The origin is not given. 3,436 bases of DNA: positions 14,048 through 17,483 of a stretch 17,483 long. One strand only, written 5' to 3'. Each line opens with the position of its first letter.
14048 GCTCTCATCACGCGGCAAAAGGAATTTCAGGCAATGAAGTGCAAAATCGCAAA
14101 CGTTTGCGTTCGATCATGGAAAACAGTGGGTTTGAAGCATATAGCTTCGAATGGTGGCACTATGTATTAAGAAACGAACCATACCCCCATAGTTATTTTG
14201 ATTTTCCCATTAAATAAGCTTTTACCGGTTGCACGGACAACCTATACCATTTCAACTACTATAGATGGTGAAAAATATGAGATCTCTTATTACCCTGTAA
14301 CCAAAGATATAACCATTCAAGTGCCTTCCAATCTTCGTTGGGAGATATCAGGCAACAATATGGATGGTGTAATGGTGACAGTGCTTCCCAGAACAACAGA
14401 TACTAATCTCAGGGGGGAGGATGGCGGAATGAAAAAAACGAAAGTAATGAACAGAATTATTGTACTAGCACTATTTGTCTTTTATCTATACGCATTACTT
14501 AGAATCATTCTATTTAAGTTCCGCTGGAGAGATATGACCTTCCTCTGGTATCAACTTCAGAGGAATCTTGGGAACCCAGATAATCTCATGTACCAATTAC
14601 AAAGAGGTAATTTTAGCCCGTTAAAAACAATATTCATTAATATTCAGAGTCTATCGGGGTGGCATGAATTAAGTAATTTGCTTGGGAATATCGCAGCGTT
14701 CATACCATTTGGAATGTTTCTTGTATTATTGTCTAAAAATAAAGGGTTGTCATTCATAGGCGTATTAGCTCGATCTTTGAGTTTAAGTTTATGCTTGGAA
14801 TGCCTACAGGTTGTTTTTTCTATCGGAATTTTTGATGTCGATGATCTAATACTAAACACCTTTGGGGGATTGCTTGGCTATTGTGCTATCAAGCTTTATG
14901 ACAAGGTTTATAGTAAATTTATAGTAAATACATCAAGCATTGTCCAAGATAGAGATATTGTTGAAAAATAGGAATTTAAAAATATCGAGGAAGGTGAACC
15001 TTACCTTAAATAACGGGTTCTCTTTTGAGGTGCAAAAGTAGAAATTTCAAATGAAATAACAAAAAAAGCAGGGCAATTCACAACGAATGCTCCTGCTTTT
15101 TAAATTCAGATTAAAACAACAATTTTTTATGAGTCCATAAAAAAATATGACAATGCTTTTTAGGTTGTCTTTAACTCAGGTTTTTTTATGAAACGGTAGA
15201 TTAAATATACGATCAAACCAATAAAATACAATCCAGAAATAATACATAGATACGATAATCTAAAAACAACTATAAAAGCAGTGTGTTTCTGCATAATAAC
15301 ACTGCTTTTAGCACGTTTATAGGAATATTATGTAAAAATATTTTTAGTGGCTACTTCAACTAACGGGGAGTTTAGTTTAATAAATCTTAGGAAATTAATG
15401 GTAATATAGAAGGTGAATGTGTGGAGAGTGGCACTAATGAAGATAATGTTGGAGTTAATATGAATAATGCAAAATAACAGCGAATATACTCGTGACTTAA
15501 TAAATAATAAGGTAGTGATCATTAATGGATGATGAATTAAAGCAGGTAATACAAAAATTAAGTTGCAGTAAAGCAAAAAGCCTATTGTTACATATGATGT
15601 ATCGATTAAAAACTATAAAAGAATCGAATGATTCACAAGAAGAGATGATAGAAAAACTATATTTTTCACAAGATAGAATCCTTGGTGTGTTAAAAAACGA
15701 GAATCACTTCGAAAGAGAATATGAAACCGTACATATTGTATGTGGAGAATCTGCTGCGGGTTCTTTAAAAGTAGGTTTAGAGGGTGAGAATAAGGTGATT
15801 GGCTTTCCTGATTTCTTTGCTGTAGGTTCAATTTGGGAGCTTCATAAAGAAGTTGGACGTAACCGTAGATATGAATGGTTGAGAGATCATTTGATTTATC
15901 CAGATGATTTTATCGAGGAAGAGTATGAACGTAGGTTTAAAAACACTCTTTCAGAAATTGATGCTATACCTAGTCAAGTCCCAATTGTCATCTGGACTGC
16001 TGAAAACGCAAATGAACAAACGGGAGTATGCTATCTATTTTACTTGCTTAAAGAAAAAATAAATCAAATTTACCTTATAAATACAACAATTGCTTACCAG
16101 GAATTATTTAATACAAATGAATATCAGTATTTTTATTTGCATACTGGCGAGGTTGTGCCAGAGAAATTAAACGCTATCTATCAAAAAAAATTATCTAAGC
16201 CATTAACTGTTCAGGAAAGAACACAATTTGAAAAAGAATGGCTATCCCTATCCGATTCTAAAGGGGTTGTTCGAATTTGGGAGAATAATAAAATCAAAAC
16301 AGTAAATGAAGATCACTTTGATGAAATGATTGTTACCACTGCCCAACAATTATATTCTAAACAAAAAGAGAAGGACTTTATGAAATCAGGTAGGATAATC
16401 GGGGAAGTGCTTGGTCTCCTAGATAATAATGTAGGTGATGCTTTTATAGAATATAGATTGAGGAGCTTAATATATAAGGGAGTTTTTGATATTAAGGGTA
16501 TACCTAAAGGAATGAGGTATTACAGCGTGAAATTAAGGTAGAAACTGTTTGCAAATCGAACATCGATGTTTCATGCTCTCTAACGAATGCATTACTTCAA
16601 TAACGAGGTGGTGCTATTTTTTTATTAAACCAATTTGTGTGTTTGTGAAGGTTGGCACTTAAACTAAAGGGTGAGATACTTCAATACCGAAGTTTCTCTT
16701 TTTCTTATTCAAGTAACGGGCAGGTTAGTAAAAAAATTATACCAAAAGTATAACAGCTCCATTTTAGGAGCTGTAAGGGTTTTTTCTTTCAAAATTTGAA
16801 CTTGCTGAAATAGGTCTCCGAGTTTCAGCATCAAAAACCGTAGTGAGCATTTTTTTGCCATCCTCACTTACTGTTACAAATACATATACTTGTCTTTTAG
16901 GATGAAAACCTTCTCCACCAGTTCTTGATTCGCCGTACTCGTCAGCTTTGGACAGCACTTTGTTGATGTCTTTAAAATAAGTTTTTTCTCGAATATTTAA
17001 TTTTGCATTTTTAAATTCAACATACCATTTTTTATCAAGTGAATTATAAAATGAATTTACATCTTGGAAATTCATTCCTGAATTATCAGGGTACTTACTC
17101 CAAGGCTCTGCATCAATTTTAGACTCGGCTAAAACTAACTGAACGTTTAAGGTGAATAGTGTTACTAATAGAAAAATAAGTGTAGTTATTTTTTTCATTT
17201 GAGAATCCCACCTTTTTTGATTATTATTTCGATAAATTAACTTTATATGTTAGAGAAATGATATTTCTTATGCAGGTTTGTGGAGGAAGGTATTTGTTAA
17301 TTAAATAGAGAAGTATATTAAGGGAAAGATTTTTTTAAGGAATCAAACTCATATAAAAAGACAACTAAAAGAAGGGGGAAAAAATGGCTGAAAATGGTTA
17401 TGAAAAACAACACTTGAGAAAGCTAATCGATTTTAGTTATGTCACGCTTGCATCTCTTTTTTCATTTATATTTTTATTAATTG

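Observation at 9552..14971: Diverged, transposon-less VanA-type glycopeptide-resistance cluster (vanRSHAX) in a low-GC Bacillaceae-like chromosome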

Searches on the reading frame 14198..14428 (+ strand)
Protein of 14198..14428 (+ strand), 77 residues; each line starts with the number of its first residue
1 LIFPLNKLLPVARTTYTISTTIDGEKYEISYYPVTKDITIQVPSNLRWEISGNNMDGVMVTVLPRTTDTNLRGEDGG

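Call 22: search_protein_families(library=ncbifam, proteins=[window:14198-14428:+], max_evalue=0.001)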
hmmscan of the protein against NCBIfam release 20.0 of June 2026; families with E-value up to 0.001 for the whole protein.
window:14198-14428:+ (77 aa): 2 families
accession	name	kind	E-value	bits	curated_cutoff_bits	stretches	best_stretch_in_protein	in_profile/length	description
NF000472.1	vanY_AFMPt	exception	1.2e-19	70.6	425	1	5-62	225-282/283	VanY-A/VanY-F/VanY-M family D-Ala-D-Ala carboxypeptidase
NF000149.1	vanXY_G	exception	9.9e-06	24.9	500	1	26-68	211-254/254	D-Ala-D-Ala dipeptidase/D-Ala-D-Ala carboxypeptidase VanXY-G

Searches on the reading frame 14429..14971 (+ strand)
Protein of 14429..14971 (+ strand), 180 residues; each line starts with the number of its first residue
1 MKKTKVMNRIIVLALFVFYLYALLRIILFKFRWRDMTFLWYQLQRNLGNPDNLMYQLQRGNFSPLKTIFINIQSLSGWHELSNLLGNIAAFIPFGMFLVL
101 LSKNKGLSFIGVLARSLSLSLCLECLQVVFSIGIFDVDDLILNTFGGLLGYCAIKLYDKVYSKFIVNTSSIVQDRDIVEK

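Call 22: search_protein_families(library=ncbifam, proteins=[window:14429-14971:+], max_evalue=0.001)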
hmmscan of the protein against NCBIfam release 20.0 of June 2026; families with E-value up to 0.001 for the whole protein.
window:14429-14971:+ (180 aa): 3 families
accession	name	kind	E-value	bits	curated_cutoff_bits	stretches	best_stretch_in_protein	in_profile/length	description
NF000142.1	vanZ-Pt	exception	2.2e-32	112.1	260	1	15-156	6-139/143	glycopeptide resistance protein VanZ-Pt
NF033125.2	vanZ-A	exception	6.4e-12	45.9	250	1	10-161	3-132/164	glycopeptide resistance protein VanZ-A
NF000145.1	vanZ-F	exception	0.00025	21.4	375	1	16-172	23-177/206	glycopeptide resistance protein VanZ-F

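Call 43: find_homologous_proteins(query=window:14429-14971:+, max_evalue=1e-10)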
Query window:14429-14971:+ (180 aa): 335 proteins with E <= 1e-10 among 881 candidates; the best 120 are listed.
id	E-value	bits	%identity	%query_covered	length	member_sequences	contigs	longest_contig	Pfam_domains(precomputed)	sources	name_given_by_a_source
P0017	3.4e-111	387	100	100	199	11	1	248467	PF04892.18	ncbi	-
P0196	4.0e-100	351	89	100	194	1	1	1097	PF04892.18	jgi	jgi:glycopeptide antibiotics resistance protein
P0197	3.3e-98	345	89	99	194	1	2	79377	PF04892.18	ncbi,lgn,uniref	ncbi:VanZ family protein [Paenibacillus thiaminolyticus]|uniref:VanZ family protein n=1 Tax=Paenibac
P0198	1.4e-97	343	91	100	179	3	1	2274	PF04892.18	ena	-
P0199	2.2e-97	342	91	99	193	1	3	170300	PF04892.18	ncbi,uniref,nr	ncbi:VanZ family protein [Bacillus sp. ISL-40]|uniref:VanZ family protein n=1 Tax=unclassified Bacil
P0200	1.3e-96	339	88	100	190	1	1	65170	PF04892.18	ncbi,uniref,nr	ncbi:VanZ family protein [Peribacillus aracenensis]|uniref:VanZ family protein n=1 Tax=Peribacillus 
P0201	2.2e-96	339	89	98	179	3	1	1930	PF04892.18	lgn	-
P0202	6.3e-95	334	90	96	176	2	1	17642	PF04892.18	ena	-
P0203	4.1e-92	325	89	99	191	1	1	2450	PF04892.18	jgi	-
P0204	6.5e-91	321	86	100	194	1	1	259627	PF04892.18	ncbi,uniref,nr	ncbi:VanZ family protein [Niallia sp. NCCP-28]|uniref:VanZ family protein n=1 Tax=Niallia sp. NCCP-2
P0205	8.2e-91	321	86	100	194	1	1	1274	PF04892.18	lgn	-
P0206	4.5e-90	318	85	97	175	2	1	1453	PF04892.18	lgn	-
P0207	9.1e-90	317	87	94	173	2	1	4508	PF04892.18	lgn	-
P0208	6.1e-89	314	83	98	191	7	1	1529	PF04892.18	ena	-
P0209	5.3e-87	308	83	96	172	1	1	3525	PF04892.18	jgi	jgi:glycopeptide antibiotics resistance protein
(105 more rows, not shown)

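Call 44: find_encoding_contigs(protein=P0197, flank=10000, max_places=4)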
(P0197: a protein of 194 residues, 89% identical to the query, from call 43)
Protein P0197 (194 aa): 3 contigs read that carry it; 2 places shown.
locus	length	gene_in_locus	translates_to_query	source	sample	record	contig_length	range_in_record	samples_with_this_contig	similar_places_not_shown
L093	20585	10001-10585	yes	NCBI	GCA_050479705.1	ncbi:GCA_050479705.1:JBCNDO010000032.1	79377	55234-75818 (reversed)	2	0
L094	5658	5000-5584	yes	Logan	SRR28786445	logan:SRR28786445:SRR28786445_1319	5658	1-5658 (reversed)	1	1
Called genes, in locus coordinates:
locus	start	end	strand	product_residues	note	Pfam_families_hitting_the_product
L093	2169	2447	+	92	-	-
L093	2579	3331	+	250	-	PF27135:HTH_TnsB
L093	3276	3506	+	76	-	-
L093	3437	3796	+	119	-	-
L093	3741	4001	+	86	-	-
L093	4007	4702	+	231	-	PF00072:Response_reg, PF00486:Trans_reg_C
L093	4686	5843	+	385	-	PF00512:HisKA, PF02518:HATPase_c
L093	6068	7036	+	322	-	PF00389:2-Hacid_dh, PF02826:2-Hacid_dh_C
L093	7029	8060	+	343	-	PF01820:Dala_Dala_lig_N, PF02222:ATP-grasp, PF02655:ATP-grasp_3, PF02786:CPSase_L_D2 (weak), PF07478:Dala_Dala_lig_C, PF13535:ATP-grasp_4 (weak)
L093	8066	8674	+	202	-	PF01427:Peptidase_M15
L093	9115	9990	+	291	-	PF02557:VanY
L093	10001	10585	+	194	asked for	PF04892:VanZ-LLP1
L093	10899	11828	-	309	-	PF00753:Lactamase_B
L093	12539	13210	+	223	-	PF00072:Response_reg, PF00486:Trans_reg_C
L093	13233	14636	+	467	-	PF00672:HAMP (weak), PF00512:HisKA, PF02518:HATPase_c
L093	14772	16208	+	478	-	PF02687:FtsX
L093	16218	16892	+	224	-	PF02463:SMC_N (faint), PF00005:ABC_tran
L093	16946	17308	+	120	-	-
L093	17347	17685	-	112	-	PF13560:HTH_31, PF12844:HTH_19 (weak), PF13443:HTH_26 (weak), PF01381:HTH_3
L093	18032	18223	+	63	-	PF09388:SpoOE-like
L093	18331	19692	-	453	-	PF01266:DAO (faint), PF07992:Pyr_redox_2, PF13434:Lys_Orn_oxgnase (faint), PF13738:Pyr_redox_3, PF00070:Pyr_redox, PF02852:Pyr_redox_dim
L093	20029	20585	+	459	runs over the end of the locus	PF02368:Big_2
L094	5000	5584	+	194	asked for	PF04892:VanZ-LLP1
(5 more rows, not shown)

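Call 45: find_encoding_contigs(protein=P0199, flank=8000, max_places=3)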
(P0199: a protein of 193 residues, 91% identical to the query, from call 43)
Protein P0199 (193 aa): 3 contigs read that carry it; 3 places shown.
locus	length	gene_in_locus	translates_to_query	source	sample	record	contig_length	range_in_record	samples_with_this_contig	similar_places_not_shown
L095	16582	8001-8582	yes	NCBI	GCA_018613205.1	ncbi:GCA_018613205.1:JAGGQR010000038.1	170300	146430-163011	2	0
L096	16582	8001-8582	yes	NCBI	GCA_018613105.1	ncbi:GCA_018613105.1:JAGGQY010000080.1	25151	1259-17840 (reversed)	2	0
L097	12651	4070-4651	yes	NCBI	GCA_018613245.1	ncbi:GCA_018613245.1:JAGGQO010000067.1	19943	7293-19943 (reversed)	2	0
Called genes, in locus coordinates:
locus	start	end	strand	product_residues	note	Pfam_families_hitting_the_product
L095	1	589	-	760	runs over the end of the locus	PF00933:Glyco_hydro_3, PF01915:Glyco_hydro_3_C, PF14310:Fn3-like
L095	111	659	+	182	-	-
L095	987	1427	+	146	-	PF02639:DUF188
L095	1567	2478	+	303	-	PF03547:Mem_trans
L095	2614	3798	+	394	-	PF00667:FAD_binding_1, PF00175:NAD_binding_1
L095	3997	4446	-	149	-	PF11962:Peptidase_G2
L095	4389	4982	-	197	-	PF11962:Peptidase_G2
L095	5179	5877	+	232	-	PF00072:Response_reg, PF00486:Trans_reg_C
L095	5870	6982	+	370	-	PF00672:HAMP (weak), PF00512:HisKA, PF02518:HATPase_c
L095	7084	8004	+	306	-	PF02557:VanY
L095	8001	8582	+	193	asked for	PF04892:VanZ-LLP1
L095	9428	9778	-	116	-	PF01638:HxlR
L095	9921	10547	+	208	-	PF00881:Nitroreductase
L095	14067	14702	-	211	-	-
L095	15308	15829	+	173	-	-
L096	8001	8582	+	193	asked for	PF04892:VanZ-LLP1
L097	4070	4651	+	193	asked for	PF04892:VanZ-LLP1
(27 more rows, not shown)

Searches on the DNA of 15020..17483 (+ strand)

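Call 63: search_dna_similar(query=window:15020-17483:+, collection=plasmids, mode=distant, max_rows=8)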
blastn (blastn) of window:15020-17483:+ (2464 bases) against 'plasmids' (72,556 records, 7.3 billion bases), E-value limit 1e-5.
Records with a match: 5; places in all: 5; records where one place covers at least 80% of the query: 0.
Best place of each record, by identity: 80-90% 1; 60-80% 4.
By first word of the organism name: Peribacillus 2; Pseudalkalibacillus 1; Sporosarcina 1; Aneurinibacillus 1.
By predicted mobility (MOB-suite, as given by PLSDB): non-mobilizable 5.
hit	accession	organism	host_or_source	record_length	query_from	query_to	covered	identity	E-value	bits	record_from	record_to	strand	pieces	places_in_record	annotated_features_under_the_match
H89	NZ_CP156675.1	Pseudalkalibacillus hwajinpoensis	mixed culture,soil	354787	1412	1519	4%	74.8%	2e-7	67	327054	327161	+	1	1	DUF1835 domain-containing protein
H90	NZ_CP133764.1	Peribacillus sp. R9-11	sediment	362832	1622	1717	4%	75.3%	9e-6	61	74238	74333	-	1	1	hypothetical protein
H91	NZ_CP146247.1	Sporosarcina psychrophila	cell culture,Middle part of the water ...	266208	1624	1710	4%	77.3%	3e-6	63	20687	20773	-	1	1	none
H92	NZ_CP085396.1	Peribacillus frigoritolerans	single cell,soil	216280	1622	1710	4%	74.7%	2e-7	67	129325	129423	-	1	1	none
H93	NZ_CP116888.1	Aneurinibacillus sp. Ricciae_BoGa-3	whole organism,Plant material,Lab grown ...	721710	1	69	3%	82.4%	3e-6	64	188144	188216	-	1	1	none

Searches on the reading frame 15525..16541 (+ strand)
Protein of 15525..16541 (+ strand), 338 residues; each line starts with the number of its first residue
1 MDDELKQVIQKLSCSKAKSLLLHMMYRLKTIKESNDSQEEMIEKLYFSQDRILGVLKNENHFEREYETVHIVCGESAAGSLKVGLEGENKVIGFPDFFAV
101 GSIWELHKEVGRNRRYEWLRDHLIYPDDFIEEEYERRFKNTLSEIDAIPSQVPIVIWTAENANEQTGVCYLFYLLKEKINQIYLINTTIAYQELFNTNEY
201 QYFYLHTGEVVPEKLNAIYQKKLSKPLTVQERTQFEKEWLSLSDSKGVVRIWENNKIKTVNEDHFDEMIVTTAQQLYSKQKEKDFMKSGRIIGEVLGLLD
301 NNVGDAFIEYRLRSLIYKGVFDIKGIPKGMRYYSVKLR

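Call 48: search_protein_families(library=pfam, proteins=[window:15525-16541:+], max_evalue=0.01)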
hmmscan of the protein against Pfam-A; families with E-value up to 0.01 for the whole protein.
window:15525-16541:+ (338 aa): 2 families
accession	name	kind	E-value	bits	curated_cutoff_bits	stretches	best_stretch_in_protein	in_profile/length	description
PF08874.15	DUF1835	-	9.5e-33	113.3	21.1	1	69-187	1-122/122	Domain of unknown function (DUF1835)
PF12395.13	DUF3658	-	5.2e-31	107.3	23.3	1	222-333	3-106/107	Protein of unknown function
